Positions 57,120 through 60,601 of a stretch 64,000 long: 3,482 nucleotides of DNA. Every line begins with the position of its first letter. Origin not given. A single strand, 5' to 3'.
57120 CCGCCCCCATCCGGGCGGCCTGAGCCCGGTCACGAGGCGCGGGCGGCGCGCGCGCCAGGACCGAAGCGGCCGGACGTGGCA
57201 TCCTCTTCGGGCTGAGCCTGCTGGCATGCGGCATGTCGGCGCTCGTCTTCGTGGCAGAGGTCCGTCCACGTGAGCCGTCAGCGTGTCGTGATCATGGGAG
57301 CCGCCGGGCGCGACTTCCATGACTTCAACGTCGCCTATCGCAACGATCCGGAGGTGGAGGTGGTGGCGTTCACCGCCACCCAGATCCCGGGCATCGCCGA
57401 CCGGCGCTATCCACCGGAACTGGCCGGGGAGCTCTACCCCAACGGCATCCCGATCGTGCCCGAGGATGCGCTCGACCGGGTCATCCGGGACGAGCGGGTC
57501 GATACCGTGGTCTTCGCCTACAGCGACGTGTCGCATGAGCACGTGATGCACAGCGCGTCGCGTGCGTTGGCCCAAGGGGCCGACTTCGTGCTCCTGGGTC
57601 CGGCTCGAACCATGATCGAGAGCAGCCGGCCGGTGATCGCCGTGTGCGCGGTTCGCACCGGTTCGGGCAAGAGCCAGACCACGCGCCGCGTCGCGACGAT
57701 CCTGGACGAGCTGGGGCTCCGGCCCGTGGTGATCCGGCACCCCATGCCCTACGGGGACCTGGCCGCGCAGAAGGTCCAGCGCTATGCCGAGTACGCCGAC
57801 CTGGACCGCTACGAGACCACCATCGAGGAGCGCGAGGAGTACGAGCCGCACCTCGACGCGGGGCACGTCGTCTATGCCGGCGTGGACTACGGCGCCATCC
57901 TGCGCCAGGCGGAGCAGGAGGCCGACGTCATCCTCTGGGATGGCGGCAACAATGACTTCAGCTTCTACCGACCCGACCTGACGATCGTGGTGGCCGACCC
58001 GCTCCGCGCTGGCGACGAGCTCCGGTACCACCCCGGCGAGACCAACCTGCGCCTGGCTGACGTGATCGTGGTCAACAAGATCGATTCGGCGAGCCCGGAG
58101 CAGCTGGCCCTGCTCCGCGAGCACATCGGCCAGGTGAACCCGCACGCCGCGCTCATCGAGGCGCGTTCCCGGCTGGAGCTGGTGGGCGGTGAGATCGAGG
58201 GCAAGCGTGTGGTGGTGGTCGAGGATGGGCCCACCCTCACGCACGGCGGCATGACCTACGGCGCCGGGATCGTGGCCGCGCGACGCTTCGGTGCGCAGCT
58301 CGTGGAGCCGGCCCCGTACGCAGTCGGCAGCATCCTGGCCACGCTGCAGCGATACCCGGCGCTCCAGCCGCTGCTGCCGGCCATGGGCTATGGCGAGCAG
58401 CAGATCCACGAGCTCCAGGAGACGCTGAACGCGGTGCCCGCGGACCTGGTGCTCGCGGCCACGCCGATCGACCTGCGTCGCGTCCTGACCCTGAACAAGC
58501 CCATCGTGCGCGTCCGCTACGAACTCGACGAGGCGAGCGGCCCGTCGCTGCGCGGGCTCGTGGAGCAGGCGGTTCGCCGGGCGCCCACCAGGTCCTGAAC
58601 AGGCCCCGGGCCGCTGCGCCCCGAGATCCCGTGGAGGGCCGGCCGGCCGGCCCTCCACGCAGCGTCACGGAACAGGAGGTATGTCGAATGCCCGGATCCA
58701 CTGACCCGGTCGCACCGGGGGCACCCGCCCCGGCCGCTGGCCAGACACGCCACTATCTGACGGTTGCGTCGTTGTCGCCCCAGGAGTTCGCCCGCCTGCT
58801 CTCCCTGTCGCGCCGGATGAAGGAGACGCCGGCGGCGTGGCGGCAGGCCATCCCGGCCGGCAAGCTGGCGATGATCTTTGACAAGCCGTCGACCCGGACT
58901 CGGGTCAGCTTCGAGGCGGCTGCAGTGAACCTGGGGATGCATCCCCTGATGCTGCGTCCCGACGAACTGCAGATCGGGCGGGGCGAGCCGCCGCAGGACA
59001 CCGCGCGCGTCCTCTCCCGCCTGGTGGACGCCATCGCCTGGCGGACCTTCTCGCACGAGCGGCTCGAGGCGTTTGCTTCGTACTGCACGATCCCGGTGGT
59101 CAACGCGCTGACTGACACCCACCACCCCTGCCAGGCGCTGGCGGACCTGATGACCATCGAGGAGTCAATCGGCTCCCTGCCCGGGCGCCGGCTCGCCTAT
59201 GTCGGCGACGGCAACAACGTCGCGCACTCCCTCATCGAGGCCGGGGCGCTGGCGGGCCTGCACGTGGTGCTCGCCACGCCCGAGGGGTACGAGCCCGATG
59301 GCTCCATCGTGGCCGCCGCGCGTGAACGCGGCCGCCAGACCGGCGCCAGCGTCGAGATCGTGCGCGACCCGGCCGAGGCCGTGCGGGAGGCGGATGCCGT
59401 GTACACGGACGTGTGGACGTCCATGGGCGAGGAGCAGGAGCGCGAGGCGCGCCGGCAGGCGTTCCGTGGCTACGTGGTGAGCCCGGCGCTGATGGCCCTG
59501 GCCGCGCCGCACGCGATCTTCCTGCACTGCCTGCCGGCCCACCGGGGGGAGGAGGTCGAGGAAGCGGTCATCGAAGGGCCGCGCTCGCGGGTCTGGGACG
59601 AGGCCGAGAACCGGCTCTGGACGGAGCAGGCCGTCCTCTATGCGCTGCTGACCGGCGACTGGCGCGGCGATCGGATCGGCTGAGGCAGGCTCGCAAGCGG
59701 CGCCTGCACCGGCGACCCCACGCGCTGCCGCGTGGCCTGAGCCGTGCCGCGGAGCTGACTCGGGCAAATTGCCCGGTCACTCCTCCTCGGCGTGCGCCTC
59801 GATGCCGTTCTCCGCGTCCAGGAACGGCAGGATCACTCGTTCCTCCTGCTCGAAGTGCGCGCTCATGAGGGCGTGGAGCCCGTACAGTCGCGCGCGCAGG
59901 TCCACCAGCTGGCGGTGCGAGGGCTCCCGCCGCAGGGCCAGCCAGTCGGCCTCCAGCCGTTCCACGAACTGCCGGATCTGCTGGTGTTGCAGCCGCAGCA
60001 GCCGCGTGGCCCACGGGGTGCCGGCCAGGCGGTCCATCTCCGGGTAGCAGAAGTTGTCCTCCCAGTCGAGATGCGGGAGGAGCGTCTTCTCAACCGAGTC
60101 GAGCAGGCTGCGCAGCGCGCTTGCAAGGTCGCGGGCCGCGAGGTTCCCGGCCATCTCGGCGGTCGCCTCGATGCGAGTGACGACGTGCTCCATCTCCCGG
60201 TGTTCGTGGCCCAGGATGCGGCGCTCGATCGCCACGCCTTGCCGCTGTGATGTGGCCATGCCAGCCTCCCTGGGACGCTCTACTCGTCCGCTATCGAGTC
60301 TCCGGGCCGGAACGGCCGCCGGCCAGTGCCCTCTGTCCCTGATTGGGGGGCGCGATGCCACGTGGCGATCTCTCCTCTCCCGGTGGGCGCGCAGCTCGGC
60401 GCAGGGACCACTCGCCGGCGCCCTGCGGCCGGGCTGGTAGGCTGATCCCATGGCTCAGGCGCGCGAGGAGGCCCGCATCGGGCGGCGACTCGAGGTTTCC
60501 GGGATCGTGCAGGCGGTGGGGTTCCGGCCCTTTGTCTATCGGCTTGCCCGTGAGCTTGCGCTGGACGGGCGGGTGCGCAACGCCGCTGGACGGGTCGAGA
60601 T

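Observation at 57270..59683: cPGS-like P-loop protein encoded immediately upstream of ornithine carbamoyltransferase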

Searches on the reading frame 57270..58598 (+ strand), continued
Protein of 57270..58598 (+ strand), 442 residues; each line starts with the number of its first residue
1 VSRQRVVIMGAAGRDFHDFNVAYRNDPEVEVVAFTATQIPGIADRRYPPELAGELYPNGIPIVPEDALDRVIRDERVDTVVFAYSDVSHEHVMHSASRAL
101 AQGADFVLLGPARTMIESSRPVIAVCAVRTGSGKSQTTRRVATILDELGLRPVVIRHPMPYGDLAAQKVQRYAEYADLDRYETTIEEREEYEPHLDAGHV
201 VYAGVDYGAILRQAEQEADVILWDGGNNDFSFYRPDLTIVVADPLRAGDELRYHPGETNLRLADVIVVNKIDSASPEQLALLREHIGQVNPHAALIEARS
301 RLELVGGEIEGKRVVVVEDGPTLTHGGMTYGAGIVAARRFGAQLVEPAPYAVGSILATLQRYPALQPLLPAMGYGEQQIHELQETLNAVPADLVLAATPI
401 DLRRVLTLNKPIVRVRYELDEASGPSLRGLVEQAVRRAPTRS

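Call 81: search_protein_families(library=ncbifam, proteins=[L025:2390-3340:+, P0125, L087:12326-13321:+, P0356], max_evalue=0.00001)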
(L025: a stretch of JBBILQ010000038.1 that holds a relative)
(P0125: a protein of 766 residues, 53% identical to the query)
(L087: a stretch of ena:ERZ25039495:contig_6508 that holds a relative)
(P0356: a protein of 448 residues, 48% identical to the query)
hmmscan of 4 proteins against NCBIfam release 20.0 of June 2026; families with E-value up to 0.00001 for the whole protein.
L025:2390-3340:+ (317 aa): 6 families
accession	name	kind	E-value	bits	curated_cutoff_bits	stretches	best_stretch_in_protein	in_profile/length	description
TIGR00746.1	arcC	equivalog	3.7e-111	371.1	358.25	1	7-313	4-308/309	carbamate kinase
NF009007.0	PRK12352.1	subfamily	1.7e-101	339.3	266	1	4-314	3-315/316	carbamate kinase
NF009008.0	PRK12354.1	subfamily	1.3e-98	329.9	361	1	7-314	4-300/308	carbamate kinase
NF006926.0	PRK09411.1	equivalog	1.5e-70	237.7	416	1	4-312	2-295/297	carbamate kinase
TIGR00761.1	argB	equivalog_domain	6.5e-11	42.2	151.3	1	213-294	154-231/231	acetylglutamate kinase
NF010661.0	PRK14058.1-3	equivalog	5.2e-08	32.3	251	0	211-300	171-256/283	acetylglutamate/acetylaminoadipate kinase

P0125 (766 aa): 5 families
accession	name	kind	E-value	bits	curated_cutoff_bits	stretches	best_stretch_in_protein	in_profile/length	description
TIGR00746.1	arcC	equivalog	9.2e-101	336.9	358.25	1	3-309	2-308/309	carbamate kinase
NF009007.0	PRK12352.1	subfamily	9.7e-94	313.8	266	1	3-308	4-313/316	carbamate kinase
NF009008.0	PRK12354.1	subfamily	1.3e-90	303.7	361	1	3-310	2-300/308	carbamate kinase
NF006926.0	PRK09411.1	equivalog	1.4e-66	224.7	416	1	1-308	1-295/297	carbamate kinase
TIGR00761.1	argB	equivalog_domain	2.8e-07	30.3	151.3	1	204-290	149-231/231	acetylglutamate kinase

L087:12326-13321:+ (332 aa): 5 families
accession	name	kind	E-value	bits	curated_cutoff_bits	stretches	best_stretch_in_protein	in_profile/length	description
NF009008.0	PRK12354.1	subfamily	1.3e-108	362.8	361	1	3-311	2-300/308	carbamate kinase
TIGR00746.1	arcC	equivalog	1.8e-107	358.9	358.25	1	3-310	2-308/309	carbamate kinase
NF006926.0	PRK09411.1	equivalog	2.8e-83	279.5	416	1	1-309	1-295/297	carbamate kinase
NF009007.0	PRK12352.1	subfamily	5.1e-79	265.4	266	1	3-310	4-314/316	carbamate kinase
TIGR00761.1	argB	equivalog_domain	2e-08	34.1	151.3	1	170-285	123-225/231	acetylglutamate kinase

P0356 (448 aa): 0 families

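Call 82: find_encoding_contigs(protein=P0029, flank=8000, max_places=1)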
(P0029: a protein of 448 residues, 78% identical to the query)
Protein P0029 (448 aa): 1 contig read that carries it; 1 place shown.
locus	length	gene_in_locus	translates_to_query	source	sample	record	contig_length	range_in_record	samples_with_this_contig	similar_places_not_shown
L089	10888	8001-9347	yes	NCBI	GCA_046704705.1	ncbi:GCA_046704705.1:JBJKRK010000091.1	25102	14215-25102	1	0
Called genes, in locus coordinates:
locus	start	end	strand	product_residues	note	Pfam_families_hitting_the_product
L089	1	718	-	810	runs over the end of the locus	PF03065:Glyco_hydro_57, PF09094:AmyA-A_glucT_m, PF09095:AmyA-gluTrfs_C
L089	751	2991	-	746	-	PF11897:DUF3417, PF00343:Phosphorylase (weak)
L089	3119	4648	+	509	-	PF08323:Glyco_transf_5, PF13439:Glyco_transf_4 (faint), PF20706:GT4-conflict (faint), PF00534:Glycos_transf_1, PF13692:Glyco_trans_1_4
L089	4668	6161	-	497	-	PF00753:Lactamase_B, PF12706:Lactamase_B_2, PF16661:Lactamase_B_6 (weak), PF10996:Beta-Casp, PF07521:RMMBL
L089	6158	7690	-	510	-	PF06609:TRI12, PF07690:MFS_1, PF00083:Sugar_tr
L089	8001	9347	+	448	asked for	PF02492:cobW (weak)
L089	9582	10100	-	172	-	PF01814:Hemerythrin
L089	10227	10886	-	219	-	?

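Call 83: find_encoding_contigs(protein=P0039, flank=8000, max_places=1)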
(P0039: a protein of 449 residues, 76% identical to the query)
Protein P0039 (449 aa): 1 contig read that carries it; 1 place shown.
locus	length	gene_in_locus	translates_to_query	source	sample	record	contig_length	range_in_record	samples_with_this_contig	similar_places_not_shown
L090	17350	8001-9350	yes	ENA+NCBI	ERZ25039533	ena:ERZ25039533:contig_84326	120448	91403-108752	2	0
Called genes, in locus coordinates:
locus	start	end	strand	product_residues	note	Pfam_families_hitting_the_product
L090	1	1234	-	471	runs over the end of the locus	PF00512:HisKA, PF02518:HATPase_c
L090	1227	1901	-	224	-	PF00072:Response_reg, PF00486:Trans_reg_C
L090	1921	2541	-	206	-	-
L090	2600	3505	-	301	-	PF02424:ApbE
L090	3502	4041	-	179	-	-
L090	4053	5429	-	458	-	PF01794:Ferric_reduct, PF08022:FAD_binding_8 (weak), PF00175:NAD_binding_1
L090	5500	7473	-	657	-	PF13231:PMT_2, PF24878:YkcB_C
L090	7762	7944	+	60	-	-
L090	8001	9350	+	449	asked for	-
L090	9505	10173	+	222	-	PF12840:HTH_20 (weak), PF01022:HTH_5 (weak), PF01451:LMWPc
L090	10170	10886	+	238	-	PF21234:Phosphatase-like_N, PF01451:LMWPc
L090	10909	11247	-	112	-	-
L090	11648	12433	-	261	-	PF01061:ABC2_membrane, PF12698:ABC2_membrane_3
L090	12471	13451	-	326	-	PF00005:ABC_tran, PF13304:AAA_21 (faint)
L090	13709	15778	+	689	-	PF00654:Voltage_CLC, PF00571:CBS, PF02080:TrkA_C (weak)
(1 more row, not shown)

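Call 84: find_encoding_contigs(protein=P0018, flank=8000, max_places=1)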
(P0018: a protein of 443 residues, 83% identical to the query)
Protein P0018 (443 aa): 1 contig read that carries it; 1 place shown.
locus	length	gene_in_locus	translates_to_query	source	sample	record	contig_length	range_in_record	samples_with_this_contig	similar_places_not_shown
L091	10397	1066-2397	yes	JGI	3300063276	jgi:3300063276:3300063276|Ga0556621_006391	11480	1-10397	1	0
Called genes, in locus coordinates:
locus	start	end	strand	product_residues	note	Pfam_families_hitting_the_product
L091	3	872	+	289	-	?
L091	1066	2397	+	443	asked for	-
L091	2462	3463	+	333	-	PF02729:OTCace_N, PF00185:OTCace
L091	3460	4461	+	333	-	PF00696:AA_kinase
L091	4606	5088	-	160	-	PF01814:Hemerythrin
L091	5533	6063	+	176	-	PF01750:HycI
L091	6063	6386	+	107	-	PF01155:HypA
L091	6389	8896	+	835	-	PF00708:Acylphosphatase, PF07503:zf-HYPF, PF01300:Sua5_yciO_yrdC, PF17788:HypF_C, PF22521:HypF_C_2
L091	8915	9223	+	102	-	PF01455:HupF_HypC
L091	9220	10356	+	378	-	PF01924:HypD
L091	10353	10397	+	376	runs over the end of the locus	?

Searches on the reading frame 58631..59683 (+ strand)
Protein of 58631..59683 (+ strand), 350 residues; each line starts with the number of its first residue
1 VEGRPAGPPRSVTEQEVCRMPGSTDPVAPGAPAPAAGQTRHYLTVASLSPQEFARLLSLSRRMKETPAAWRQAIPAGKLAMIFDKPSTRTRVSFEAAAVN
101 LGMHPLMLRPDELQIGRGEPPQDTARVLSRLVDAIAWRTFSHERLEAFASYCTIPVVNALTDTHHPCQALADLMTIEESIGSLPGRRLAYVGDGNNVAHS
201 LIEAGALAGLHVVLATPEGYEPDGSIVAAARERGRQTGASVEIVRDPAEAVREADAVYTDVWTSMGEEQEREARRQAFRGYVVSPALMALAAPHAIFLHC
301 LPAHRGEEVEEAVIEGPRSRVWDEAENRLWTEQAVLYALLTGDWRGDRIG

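Call 3: search_protein_families(library=pfam, proteins=[window:58631-59683:+], max_evalue=0.01)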
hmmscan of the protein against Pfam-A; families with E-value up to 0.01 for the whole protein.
window:58631-59683:+ (350 aa): 2 families
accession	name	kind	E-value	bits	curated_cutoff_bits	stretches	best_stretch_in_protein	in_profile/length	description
PF00185.30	OTCace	-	7.9e-58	195.4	29.4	1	185-338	2-156/157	Aspartate/ornithine carbamoyltransferase, Asp/Orn binding domain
PF02729.26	OTCace_N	-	2.6e-45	154.6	29.9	1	40-178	1-148/148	Aspartate/ornithine carbamoyltransferase, carbamoyl-P binding domain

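Call 4: search_protein_families(library=ncbifam, proteins=[window:58631-59683:+], max_evalue=0.01)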
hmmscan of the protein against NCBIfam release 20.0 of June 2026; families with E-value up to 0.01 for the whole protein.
window:58631-59683:+ (350 aa): 16 families
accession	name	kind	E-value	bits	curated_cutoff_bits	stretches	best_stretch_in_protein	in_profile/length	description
NF001986.0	PRK00779.1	subfamily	1.1e-124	415.5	306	1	38-341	4-305/307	ornithine carbamoyltransferase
TIGR00658.1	orni_carb_tr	equivalog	2.9e-116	387.9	280.85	1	40-340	1-303/304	ornithine carbamoyltransferase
NF011380.0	PRK14805.1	equivalog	5.7e-90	301.4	421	1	40-341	2-301/302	ornithine carbamoyltransferase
TIGR04384.1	putr_carbamoyl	exception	2.6e-80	270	500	1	41-340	1-307/330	putrescine carbamoyltransferase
NF003286.0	PRK04284.1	subfamily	8.9e-71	238.7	515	1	39-340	6-330/332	ornithine carbamoyltransferase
NF009213.0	PRK12562.1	subfamily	4e-61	207.2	559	1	40-340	7-332/334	ornithine carbamoyltransferase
NF002470.0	PRK01713.1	equivalog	3.9e-57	194.2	545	1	39-305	7-279/334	ornithine carbamoyltransferase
NF003384.0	PRK04523.1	equivalog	1e-49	169.4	288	1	39-340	3-333/336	N-acetylornithine carbamoyltransferase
NF011379.0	PRK14804.1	equivalog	4.2e-43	147.6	373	1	38-340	5-309/311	ornithine carbamoyltransferase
NF002032.1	PRK00856.1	equivalog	4.5e-42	144.3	263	1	40-339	1-296/297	aspartate carbamoyltransferase catalytic subunit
TIGR00670.1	asp_carb_tr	equivalog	1.6e-38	132.5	236.95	1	40-340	1-303/304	aspartate carbamoyltransferase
NF006046.0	PRK08192.1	equivalog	1e-20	74.2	512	1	39-325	6-302/339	aspartate carbamoyltransferase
NF008853.0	PRK11891.1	equivalog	1.7e-20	73.1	560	1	43-303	92-358/430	aspartate carbamoyltransferase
NF005538.0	PRK07200.1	equivalog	5.6e-20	71.7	453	2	156-270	156-280/396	knotted carbamoyltransferase YgeW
TIGR03316.1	ygeW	equivalog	7.5e-19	67.9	500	2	156-271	153-278/391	knotted carbamoyltransferase YgeW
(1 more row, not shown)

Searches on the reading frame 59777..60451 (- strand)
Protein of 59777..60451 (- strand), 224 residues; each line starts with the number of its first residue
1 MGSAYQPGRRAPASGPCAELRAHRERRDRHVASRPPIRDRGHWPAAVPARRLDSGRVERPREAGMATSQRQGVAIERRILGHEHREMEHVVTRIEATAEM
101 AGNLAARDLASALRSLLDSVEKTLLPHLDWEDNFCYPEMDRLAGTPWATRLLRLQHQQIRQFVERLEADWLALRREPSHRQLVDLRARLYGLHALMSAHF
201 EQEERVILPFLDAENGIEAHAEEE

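Call 3: search_protein_families(library=pfam, proteins=[window:59777-60451:-], max_evalue=0.01)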
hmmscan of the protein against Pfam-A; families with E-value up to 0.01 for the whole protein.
window:59777-60451:- (224 aa): 1 family
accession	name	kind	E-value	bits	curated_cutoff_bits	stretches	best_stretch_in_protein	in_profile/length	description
PF01814.28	Hemerythrin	-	1.5e-11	45.3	25.3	1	79-211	5-127/127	Hemerythrin HHE cation binding domain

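Call 4: search_protein_families(library=ncbifam, proteins=[window:59777-60451:-], max_evalue=0.01)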
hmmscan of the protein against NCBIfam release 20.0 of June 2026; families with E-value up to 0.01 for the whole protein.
window:59777-60451:- (224 aa): 1 family
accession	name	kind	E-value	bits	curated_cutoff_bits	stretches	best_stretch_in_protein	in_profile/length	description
TIGR03652.1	FeS_repair_RIC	equivalog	0.00011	22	204.7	0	156-217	80-144/216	iron-sulfur cluster repair di-iron protein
